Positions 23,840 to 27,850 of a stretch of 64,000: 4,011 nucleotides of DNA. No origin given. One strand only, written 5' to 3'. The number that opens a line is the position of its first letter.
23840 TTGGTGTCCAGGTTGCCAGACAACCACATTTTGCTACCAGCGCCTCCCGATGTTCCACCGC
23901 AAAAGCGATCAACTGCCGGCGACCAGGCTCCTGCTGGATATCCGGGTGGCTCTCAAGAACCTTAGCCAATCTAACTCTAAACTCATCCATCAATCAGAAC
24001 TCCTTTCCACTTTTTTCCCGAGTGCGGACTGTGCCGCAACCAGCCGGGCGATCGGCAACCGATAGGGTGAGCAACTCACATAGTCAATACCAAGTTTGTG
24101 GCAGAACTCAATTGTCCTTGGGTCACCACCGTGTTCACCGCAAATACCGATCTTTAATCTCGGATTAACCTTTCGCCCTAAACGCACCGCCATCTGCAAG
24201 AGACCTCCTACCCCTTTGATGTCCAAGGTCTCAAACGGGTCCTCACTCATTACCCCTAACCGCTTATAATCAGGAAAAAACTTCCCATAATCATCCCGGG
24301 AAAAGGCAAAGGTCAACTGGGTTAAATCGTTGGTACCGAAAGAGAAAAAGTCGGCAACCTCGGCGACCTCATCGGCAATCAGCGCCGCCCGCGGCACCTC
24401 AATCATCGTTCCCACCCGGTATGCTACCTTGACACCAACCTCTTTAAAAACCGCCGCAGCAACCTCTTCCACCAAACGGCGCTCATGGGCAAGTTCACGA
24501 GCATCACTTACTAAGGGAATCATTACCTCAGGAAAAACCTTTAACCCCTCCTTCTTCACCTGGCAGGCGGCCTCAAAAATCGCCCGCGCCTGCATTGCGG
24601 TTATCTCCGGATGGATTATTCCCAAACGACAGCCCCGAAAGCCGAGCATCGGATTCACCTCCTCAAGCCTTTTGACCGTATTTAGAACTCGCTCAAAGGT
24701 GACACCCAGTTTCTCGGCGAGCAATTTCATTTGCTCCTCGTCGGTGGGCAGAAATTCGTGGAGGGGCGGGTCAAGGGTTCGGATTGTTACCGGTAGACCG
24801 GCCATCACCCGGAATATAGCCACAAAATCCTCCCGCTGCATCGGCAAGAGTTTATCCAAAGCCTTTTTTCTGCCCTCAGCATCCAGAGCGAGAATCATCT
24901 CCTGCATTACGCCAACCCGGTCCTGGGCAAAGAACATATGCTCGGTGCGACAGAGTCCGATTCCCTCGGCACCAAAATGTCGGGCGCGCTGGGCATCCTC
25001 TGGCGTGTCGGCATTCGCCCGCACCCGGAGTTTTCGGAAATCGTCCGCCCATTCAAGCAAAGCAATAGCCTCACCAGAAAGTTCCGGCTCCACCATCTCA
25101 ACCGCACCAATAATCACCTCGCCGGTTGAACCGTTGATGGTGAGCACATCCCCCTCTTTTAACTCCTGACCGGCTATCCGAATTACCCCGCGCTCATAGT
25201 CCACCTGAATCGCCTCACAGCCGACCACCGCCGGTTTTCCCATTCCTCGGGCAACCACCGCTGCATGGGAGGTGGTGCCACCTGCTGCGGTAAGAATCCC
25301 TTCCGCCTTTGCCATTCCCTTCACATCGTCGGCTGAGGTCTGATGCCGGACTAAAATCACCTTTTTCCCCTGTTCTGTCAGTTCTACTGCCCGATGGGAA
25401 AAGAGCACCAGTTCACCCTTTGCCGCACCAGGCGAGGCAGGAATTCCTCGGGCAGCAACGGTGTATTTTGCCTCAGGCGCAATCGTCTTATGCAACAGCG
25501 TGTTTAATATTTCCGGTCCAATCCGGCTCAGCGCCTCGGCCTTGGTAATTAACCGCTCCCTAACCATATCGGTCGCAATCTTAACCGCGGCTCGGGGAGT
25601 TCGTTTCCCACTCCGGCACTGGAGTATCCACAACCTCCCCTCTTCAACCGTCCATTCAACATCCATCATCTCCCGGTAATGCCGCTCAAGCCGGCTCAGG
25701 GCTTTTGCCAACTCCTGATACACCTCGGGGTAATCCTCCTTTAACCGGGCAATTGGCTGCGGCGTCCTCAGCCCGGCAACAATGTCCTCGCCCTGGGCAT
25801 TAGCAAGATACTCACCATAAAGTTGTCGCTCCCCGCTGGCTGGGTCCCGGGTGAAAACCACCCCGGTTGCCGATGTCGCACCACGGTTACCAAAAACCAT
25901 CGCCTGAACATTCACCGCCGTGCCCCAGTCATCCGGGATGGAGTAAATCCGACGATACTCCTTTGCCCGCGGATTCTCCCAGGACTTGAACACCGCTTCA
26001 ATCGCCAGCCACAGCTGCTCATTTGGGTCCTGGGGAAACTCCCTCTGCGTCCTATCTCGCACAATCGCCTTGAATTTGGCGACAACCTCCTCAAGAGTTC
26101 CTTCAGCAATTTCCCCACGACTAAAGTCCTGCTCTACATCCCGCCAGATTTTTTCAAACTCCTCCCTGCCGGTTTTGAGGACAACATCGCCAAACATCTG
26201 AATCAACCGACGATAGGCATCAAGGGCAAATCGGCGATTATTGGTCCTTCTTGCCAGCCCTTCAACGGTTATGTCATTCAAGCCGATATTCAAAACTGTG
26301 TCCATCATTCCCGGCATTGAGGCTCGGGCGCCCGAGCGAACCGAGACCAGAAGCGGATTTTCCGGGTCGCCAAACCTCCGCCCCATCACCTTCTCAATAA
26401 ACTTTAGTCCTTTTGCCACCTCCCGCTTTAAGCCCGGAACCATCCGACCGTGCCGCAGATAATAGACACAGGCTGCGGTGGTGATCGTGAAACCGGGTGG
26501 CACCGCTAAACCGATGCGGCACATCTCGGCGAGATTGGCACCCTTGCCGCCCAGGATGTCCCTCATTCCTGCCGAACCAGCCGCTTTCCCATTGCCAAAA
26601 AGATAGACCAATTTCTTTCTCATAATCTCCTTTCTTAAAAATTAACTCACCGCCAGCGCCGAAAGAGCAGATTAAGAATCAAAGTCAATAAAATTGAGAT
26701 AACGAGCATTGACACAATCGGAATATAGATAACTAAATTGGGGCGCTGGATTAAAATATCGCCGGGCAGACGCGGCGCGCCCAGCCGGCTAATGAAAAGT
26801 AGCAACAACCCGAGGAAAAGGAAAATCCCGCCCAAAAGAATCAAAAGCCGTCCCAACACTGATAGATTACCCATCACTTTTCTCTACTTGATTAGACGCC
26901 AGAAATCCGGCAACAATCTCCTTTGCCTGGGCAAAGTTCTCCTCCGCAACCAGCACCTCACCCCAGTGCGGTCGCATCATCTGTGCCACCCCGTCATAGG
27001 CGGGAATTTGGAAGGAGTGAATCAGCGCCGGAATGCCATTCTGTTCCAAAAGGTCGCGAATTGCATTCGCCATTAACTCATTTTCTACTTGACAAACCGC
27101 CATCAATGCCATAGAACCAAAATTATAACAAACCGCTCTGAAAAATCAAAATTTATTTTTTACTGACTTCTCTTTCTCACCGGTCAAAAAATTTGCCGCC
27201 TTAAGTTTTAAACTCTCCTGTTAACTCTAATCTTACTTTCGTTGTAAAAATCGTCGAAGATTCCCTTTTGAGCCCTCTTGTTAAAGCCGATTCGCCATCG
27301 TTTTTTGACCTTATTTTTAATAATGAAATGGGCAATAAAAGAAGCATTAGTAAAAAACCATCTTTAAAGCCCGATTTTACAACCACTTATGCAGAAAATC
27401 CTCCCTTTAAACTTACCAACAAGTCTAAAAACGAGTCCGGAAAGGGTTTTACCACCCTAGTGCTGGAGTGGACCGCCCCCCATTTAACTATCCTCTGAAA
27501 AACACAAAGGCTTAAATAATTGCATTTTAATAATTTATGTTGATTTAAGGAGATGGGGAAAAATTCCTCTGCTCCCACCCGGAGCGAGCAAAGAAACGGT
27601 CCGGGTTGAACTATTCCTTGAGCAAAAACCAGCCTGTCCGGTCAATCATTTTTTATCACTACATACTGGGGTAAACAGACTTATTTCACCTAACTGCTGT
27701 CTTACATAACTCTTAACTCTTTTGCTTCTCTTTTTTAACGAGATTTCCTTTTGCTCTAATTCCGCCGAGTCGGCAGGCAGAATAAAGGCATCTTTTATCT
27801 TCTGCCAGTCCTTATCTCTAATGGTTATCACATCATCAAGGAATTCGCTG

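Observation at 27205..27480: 276-300-nt element present twice, with a 72-nt core at 94% identity: candidate MITE or structured ncRNA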

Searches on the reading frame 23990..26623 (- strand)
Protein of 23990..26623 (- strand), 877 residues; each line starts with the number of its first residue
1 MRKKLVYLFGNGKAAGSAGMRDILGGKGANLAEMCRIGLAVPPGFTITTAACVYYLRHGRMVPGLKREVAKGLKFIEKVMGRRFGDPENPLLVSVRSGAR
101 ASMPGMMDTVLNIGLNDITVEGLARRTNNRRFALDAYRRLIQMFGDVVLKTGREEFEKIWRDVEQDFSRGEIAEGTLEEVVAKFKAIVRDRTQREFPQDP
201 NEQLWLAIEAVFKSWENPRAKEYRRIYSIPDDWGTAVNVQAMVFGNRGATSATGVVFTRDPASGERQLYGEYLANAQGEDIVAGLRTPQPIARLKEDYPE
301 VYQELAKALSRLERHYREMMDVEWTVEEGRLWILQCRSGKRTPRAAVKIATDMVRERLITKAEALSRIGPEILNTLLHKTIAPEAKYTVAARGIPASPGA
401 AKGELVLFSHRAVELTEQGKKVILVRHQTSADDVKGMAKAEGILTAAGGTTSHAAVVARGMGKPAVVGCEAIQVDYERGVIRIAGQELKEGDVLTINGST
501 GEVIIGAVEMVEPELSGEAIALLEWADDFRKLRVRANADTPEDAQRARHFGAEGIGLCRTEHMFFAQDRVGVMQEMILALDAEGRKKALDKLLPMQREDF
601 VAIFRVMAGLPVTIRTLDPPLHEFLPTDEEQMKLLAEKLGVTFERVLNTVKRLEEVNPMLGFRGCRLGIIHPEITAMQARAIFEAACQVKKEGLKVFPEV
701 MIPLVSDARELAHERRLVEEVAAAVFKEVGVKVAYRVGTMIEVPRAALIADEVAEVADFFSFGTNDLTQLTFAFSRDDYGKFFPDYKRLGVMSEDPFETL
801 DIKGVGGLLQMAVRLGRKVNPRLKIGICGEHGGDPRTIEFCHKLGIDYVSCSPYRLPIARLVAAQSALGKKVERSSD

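Call 85: search_protein_families(library=pfam, proteins=[window:23990-26623:-])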
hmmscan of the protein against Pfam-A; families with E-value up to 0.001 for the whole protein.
window:23990-26623:- (877 aa): 3 families
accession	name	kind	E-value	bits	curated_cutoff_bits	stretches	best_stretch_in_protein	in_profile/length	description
PF02896.24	PEP-utilizers_C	-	1.7e-84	283.9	22.8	1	519-866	7-291/293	PEP-utilising enzyme, PEP-binding domain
PF01326.24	PPDK_N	-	2.1e-56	192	27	3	66-296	78-225/328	Pyruvate phosphate dikinase, AMP/ATP-binding domain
PF00391.29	PEP-utilizers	-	6.8e-24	83.7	23.1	1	420-501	3-72/72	PEP-utilising enzyme, mobile domain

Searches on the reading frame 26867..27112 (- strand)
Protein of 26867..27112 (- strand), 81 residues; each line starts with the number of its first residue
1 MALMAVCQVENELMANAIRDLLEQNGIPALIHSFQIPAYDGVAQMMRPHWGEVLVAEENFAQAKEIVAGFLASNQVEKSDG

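Call 85: search_protein_families(library=pfam, proteins=[window:26867-27112:-])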
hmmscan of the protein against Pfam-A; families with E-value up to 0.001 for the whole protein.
window:26867-27112:- (81 aa): 1 family
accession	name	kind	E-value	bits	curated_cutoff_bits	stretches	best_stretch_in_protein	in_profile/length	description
PF09413.15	DUF2007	-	2.5e-09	37.6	25.7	1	6-68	4-63/66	Putative prokaryotic signal transducing protein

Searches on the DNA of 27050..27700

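Call 8: search_rna_families(source=window, start=27050, end=27700, threshold=evalue, max_evalue=10)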
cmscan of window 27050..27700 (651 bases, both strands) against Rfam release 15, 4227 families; matches with E-value up to 10: 4.
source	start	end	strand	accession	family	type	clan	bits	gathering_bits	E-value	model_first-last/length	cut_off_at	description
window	27321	27434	+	RF01871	MALAT1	Gene; lncRNA;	-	20.4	70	3.8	1-95/95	no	Metastasis associated lung adenocarcinoma transcript 1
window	27341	27389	-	RF00131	mir-30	Gene; miRNA;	-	15.5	50.2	2.1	1-77/77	no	mir-30 microRNA precursor family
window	27549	27611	+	RF01128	sR43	Gene; snRNA; snoRNA; CD-box;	-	13.7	45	0.79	1-56/56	no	Small nucleolar RNA sR42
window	27522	27601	-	RF02974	Fibro-purF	Cis-reg;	-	13.4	60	4.1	1-75/75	no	Fibro-purF RNA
